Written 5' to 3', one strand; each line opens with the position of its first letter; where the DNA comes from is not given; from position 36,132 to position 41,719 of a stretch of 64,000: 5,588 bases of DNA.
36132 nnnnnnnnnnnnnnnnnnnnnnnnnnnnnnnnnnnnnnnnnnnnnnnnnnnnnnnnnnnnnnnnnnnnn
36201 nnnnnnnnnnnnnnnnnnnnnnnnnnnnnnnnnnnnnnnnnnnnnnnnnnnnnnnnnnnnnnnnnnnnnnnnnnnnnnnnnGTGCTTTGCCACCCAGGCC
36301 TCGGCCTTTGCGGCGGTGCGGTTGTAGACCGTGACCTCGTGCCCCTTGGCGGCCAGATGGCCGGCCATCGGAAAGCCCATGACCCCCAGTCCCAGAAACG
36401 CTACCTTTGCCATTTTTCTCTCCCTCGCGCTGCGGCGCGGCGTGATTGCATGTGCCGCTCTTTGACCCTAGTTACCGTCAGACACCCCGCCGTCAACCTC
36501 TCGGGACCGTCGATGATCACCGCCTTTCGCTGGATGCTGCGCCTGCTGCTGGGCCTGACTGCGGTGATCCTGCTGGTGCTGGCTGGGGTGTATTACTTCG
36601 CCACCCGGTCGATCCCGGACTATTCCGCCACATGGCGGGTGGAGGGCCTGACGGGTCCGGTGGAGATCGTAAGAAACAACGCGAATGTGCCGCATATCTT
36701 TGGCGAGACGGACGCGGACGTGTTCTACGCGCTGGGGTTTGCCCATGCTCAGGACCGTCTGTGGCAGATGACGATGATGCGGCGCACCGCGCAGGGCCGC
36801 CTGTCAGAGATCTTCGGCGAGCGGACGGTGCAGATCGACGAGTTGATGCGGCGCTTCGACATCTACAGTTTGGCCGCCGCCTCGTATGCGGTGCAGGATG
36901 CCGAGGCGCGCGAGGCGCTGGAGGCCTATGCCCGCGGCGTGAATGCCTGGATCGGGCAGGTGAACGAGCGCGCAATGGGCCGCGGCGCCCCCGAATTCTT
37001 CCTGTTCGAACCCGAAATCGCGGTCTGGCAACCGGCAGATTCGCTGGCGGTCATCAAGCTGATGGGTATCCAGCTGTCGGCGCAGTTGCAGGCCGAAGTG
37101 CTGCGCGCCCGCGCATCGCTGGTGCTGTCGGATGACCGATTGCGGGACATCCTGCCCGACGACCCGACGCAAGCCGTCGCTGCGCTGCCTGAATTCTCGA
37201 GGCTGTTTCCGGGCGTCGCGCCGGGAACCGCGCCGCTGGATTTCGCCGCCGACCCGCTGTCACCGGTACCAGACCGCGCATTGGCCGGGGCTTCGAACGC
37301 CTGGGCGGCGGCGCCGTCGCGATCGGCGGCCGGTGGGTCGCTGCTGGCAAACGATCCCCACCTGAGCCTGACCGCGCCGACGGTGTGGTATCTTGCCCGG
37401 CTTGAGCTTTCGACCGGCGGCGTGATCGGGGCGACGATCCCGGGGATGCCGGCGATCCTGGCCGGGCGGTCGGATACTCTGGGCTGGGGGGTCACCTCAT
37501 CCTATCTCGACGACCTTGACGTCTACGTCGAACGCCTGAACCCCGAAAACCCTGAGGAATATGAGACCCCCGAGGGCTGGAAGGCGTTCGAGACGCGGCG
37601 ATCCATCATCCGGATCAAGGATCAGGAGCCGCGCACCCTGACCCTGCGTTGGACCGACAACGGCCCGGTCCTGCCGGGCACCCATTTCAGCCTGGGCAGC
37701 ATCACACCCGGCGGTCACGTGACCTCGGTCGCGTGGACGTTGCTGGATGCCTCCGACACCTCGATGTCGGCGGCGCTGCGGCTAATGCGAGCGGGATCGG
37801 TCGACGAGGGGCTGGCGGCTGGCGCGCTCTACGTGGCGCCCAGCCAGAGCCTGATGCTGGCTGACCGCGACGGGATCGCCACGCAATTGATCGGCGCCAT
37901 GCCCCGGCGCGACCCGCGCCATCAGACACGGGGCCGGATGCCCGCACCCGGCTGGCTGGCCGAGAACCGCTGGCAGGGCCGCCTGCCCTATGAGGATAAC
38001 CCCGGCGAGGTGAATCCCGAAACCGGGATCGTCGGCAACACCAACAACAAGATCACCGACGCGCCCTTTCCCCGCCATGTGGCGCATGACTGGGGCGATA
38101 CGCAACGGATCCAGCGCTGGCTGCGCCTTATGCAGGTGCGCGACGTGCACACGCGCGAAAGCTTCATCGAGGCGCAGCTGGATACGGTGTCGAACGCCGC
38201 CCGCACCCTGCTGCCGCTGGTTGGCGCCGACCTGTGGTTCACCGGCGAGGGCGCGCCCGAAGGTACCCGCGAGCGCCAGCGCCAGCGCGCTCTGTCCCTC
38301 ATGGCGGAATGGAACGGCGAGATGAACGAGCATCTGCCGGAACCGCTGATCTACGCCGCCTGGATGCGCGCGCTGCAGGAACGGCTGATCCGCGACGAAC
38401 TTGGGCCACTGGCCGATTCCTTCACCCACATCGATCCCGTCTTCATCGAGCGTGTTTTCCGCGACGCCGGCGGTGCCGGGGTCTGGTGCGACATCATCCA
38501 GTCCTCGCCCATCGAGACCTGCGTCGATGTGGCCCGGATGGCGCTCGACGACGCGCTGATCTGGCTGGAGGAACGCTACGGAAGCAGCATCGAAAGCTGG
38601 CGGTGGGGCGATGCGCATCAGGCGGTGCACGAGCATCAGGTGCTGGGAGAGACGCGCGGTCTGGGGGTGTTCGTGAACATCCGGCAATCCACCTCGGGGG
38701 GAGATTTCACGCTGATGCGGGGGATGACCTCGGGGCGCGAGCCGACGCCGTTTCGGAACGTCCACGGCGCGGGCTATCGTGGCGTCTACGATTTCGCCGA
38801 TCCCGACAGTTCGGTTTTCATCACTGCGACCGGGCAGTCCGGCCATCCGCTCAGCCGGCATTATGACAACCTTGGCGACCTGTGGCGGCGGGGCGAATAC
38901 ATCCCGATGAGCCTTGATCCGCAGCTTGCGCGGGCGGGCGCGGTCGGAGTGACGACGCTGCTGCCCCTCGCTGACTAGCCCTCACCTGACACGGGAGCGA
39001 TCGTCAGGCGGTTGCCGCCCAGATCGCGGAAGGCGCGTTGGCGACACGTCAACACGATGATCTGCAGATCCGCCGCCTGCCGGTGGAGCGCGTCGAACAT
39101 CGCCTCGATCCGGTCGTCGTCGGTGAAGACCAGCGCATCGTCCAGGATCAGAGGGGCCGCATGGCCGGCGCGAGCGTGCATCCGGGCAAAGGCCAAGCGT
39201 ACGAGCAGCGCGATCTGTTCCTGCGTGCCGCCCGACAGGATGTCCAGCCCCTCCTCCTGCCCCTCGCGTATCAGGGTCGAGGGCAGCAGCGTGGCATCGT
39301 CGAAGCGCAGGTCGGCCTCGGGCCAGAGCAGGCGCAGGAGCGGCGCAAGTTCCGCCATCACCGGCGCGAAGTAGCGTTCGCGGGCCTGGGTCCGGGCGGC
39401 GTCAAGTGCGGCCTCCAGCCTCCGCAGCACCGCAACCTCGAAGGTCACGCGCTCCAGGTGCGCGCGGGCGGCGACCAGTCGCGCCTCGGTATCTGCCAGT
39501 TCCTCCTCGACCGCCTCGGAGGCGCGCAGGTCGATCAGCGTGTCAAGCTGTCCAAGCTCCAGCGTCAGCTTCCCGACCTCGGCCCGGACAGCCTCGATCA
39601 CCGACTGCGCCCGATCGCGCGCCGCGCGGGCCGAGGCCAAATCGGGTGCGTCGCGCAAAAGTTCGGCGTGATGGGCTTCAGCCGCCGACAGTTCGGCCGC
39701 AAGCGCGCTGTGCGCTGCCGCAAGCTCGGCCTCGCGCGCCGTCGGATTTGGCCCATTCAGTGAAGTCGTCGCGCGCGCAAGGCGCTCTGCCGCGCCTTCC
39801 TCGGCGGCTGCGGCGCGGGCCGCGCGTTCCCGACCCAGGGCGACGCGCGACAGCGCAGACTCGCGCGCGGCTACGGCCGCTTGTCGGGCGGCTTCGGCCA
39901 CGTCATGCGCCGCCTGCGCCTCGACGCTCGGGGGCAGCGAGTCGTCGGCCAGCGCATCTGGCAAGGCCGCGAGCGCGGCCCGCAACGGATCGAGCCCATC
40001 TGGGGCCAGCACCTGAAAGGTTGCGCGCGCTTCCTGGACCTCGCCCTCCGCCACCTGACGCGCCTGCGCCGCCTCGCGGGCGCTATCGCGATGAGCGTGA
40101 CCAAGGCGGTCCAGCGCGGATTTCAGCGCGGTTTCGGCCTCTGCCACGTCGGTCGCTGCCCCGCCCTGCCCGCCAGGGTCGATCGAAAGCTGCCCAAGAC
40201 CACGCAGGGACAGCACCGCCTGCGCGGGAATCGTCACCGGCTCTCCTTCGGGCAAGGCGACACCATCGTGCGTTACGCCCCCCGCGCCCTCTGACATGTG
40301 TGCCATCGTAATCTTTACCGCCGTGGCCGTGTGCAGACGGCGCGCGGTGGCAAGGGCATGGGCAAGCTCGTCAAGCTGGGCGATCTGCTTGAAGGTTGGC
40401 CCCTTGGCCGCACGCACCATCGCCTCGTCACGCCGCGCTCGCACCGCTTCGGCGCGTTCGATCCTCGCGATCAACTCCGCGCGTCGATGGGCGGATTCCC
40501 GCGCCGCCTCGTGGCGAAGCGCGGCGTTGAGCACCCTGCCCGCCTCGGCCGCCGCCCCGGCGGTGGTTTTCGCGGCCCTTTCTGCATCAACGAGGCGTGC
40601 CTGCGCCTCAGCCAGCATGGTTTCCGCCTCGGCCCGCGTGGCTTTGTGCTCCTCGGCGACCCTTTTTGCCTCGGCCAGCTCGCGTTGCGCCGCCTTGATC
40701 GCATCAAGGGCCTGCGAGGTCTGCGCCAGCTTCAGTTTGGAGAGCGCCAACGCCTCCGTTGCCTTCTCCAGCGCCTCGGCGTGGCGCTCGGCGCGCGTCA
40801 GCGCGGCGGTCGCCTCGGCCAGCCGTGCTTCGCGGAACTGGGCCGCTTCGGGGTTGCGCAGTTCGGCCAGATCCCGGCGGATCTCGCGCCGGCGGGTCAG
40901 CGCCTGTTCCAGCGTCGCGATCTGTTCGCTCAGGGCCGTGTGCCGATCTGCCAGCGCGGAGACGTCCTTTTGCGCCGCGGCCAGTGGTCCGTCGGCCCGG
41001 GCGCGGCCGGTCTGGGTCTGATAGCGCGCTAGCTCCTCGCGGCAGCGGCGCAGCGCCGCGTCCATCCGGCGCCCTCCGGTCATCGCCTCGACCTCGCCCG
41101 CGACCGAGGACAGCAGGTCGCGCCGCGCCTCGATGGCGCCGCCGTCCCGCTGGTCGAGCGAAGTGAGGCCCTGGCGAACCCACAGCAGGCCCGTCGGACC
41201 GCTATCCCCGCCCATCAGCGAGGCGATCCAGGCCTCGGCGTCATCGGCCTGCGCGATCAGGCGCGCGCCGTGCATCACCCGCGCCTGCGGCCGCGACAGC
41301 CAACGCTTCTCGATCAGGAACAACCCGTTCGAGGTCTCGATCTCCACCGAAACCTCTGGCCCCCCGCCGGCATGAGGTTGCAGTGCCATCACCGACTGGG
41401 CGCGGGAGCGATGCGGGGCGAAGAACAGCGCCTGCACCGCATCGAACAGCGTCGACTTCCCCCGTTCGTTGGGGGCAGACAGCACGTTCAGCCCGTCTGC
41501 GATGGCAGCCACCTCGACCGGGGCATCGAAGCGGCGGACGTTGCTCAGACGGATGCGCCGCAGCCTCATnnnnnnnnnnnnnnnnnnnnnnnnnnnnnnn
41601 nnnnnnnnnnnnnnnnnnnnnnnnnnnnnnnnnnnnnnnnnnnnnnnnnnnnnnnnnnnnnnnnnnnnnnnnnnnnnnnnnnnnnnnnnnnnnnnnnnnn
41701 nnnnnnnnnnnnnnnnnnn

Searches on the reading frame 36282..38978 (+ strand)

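Call 73: search_protein_families(library=pfam, proteins=[window:36282-38978:+], max_evalue=0.0001)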
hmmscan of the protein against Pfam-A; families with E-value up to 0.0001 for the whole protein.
window:36282-38978:+ (898 aa): 1 family
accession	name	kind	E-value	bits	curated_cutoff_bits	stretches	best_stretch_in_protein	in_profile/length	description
PF01804.23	Penicil_amidase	-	4e-207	690.8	21.3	1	126-881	1-671/675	Penicillin amidase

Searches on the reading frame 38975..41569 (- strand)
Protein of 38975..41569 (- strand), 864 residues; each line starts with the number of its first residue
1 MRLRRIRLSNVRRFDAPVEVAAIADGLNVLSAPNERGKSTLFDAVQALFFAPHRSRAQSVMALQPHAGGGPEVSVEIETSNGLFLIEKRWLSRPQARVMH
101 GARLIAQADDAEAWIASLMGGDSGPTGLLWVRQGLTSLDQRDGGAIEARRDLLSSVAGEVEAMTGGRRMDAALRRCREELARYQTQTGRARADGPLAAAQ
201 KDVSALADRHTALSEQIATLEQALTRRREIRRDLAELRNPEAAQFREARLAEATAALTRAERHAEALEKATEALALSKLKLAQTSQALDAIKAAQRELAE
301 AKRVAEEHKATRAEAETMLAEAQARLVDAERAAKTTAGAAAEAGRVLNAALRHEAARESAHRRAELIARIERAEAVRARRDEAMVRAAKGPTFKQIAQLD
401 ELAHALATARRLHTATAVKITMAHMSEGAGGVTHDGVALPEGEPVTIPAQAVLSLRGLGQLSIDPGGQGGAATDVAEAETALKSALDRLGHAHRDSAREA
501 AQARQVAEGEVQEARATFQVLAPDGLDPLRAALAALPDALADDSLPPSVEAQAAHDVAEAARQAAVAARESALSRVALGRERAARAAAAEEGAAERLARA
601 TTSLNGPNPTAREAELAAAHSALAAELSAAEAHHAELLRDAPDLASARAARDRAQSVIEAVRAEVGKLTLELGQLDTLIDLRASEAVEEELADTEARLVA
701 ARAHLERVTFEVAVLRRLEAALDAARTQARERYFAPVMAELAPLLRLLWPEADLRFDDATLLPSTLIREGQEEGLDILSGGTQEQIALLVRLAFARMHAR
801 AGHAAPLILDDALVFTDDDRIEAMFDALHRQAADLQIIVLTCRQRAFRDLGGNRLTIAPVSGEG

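Call 22: search_protein_families(library=pfam, proteins=[window:38975-41569:-], max_evalue=0.001)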
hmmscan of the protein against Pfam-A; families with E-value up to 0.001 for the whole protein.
window:38975-41569:- (864 aa): 4 families
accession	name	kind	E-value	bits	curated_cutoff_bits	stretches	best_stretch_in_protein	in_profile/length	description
PF02463.25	SMC_N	-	7.2e-09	35.8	40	1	327-849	135-204/220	RecF/RecN/SMC N terminal domain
PF13476.12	AAA_23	-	6.4e-07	30.6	27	1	5-51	1-45/201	AAA domain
PF13555.12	AAA_29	-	8.5e-06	25.9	27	1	3-54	1-51/61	P-loop containing region of AAA domain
PF13514.12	AAA_27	-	0.0002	21.4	22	1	1-57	1-59/206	AAA domain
